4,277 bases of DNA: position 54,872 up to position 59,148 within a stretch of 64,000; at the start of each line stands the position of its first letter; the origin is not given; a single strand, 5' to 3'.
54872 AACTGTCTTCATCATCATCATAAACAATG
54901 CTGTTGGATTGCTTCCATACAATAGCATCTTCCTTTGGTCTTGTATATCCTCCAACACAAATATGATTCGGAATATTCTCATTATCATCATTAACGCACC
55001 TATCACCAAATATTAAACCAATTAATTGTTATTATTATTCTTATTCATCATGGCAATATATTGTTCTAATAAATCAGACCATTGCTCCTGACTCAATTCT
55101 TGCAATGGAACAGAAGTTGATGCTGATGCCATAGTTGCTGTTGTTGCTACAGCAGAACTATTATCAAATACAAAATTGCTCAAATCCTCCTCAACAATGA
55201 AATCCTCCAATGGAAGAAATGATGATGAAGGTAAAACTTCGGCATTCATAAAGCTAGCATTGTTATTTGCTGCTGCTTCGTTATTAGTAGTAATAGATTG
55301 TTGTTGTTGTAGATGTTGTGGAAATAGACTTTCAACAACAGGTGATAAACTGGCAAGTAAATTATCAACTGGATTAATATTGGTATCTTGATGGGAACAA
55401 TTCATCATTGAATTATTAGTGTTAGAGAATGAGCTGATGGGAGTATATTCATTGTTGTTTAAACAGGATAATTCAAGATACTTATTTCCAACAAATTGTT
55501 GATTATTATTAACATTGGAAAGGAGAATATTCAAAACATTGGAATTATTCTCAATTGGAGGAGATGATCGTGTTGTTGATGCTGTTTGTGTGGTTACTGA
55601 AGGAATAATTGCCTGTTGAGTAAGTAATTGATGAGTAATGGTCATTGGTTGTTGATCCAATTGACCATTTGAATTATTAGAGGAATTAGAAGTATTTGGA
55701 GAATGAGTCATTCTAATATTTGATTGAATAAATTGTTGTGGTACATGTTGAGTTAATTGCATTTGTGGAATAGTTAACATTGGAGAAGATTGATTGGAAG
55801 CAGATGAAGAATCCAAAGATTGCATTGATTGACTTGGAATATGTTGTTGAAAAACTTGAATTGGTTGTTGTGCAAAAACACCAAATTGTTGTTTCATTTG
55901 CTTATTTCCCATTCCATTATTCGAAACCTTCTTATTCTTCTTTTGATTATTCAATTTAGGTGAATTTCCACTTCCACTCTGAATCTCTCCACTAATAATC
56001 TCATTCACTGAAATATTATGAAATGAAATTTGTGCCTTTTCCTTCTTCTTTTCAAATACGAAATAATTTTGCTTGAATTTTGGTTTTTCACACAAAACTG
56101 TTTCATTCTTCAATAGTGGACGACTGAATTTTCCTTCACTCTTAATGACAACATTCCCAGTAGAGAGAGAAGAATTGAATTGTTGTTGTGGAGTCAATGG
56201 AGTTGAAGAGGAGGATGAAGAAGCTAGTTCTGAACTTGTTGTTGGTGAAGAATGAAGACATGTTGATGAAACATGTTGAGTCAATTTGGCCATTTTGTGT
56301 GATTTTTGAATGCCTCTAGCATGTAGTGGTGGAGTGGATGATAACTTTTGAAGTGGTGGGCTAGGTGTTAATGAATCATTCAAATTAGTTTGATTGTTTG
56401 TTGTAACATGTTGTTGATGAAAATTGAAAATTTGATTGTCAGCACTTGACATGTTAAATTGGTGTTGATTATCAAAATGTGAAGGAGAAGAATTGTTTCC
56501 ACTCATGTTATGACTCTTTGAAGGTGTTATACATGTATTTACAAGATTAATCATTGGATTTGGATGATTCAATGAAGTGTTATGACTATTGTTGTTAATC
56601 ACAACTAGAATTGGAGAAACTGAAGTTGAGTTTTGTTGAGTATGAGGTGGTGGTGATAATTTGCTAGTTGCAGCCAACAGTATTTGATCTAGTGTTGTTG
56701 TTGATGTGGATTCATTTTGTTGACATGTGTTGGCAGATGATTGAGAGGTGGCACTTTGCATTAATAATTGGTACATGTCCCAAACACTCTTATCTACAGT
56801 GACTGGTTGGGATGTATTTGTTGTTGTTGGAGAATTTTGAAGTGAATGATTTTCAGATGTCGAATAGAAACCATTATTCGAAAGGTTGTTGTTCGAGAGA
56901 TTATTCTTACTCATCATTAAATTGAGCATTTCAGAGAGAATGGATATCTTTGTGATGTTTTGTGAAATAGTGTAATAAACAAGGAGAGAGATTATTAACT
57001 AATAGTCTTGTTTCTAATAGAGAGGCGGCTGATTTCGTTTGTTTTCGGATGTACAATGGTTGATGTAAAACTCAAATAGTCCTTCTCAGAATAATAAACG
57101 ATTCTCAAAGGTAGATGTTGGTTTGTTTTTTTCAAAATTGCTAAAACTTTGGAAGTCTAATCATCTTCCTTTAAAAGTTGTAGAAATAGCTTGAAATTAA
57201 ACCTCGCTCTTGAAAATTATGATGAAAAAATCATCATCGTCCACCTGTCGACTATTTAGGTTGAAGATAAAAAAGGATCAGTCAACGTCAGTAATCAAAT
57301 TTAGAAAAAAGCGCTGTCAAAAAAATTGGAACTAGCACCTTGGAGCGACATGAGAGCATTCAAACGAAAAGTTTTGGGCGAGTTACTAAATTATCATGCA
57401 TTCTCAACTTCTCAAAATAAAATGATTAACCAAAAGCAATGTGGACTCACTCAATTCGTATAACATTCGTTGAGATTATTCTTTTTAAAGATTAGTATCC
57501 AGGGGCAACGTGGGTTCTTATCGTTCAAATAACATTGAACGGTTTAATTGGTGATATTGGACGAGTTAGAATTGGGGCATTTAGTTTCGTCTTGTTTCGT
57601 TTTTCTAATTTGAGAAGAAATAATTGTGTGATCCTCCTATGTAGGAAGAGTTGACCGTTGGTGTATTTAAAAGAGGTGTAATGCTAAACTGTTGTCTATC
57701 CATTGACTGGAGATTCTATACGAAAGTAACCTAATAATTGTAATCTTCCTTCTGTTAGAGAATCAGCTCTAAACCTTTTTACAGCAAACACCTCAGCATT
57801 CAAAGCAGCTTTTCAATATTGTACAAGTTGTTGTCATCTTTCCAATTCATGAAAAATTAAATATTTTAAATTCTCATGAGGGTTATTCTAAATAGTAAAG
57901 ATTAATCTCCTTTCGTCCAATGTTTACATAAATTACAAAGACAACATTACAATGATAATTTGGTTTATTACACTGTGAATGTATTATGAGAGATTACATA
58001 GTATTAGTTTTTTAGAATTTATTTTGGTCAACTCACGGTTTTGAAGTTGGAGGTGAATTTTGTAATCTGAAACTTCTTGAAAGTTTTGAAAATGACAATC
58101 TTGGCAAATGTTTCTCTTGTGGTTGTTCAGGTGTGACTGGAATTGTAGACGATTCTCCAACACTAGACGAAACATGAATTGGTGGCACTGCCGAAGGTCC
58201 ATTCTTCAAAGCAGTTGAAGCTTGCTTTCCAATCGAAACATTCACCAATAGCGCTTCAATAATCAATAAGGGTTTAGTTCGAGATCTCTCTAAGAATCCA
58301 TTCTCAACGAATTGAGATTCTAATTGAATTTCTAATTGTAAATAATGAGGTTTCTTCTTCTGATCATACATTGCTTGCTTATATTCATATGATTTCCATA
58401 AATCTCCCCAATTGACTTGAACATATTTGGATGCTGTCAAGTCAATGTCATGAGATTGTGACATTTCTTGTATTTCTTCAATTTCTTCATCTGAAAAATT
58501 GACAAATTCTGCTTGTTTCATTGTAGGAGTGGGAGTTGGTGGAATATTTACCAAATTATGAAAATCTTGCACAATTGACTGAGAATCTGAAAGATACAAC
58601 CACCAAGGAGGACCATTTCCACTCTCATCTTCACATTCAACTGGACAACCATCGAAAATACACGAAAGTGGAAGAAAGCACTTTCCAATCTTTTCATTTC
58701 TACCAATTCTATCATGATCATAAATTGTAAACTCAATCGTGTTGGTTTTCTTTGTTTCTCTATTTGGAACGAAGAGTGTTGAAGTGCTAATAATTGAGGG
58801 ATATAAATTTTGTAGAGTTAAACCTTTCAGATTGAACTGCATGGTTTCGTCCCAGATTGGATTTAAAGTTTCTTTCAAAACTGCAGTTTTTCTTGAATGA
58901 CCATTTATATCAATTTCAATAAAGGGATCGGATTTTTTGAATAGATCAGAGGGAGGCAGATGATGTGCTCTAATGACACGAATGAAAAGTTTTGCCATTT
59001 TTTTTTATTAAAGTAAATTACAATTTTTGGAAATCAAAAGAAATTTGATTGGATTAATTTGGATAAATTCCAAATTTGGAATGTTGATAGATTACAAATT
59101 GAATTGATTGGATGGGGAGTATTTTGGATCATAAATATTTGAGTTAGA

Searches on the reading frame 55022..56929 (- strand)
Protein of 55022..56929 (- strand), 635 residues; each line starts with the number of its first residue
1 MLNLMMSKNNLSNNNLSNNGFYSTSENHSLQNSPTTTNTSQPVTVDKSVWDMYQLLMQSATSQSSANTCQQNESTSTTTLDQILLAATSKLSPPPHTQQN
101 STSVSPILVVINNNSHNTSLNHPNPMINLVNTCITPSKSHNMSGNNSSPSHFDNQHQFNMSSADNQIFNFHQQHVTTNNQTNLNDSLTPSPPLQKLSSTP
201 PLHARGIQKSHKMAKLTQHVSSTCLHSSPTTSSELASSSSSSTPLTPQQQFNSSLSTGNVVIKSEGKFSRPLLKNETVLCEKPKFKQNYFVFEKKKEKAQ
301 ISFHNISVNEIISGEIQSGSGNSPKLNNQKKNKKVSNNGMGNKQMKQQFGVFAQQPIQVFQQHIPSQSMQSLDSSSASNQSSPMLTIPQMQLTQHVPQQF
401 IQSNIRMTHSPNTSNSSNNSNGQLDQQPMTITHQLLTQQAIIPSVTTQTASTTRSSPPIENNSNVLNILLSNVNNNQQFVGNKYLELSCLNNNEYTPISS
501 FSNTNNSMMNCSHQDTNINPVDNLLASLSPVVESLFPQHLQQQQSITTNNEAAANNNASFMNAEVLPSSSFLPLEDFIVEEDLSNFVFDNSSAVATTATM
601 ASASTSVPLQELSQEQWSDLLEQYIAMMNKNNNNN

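Call 5: search_protein_families(library=pfam, proteins=[window:55022-56929:-], max_evalue=1)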
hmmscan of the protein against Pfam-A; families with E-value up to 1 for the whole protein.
window:55022-56929:- (635 aa): 0 families

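Call 23: find_encoding_contigs(protein=window:55022-56929:-, max_places=5, flank=3000)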
Protein window:55022-56929:- (635 aa): no gene with exactly this product is on record in the collection.

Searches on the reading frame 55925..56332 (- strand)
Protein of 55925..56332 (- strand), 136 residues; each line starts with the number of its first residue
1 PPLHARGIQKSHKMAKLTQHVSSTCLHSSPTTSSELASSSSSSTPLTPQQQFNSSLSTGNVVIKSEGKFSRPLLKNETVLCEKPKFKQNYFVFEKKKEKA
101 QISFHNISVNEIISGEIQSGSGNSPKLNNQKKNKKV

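Call 55: predict_structure(alignment_id=A7)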
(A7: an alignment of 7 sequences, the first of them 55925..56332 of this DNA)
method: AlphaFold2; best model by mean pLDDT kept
length: 136 residues; sequences in the alignment: 7
mean_pLDDT: 55.6   pTM: 0.13
mean pLDDT of the five models: 55.6, 53.2, 53.0, 50.0, 49.6
residues with pLDDT >= 90: 0; 70-90: 2; 50-70: 105; < 50: 29
segments of 3 or more residues with pLDDT < 50: 56-59, 121-123, 126-128
pLDDT, mean of each block of 10 residues (from residue 1): 57 56 50 51 50 46 57 63 58 64 64 57 49 54
secondary structure, 60 per line:
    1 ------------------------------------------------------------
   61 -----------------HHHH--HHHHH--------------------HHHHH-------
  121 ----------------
elements in order: H78-81 H84-88 H109-113

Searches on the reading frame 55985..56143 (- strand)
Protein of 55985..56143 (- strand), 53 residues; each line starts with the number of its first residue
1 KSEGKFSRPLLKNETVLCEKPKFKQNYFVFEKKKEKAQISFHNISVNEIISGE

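Call 75: find_related_loci(query=window:55985-56143:-, collection=metagenome_contigs, flank=4000)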
Query window:55985-56143:- (53 aa) in metagenome_contigs; peptide patterns used: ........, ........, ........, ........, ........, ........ (x = any residue, [..] = any of these).
340 stretches matched a pattern; 1 encode a relative of the query (tblastn E <= 1e-3); 1 distinct loci.
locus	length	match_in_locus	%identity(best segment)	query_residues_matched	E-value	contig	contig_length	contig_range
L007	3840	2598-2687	53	3-30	6e-7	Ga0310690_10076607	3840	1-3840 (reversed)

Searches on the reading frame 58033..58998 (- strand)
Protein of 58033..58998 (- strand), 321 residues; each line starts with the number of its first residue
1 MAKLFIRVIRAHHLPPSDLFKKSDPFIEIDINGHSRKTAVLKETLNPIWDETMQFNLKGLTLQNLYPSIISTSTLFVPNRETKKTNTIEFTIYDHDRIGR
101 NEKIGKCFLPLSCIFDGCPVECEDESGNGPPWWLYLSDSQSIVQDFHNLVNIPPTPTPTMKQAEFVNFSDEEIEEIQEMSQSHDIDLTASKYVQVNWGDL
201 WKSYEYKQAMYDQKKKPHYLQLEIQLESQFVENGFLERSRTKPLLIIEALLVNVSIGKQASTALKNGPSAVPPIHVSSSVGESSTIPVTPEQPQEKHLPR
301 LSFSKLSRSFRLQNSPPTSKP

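Call 11: search_protein_families(library=pfam, proteins=[window:58033-58998:-], max_evalue=0.00001)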
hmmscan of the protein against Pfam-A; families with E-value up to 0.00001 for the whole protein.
window:58033-58998:- (321 aa): 1 family
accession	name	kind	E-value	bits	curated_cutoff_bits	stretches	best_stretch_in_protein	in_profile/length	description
PF00168.36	C2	-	5.1e-22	78.5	22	1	3-65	2-66/104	C2 domain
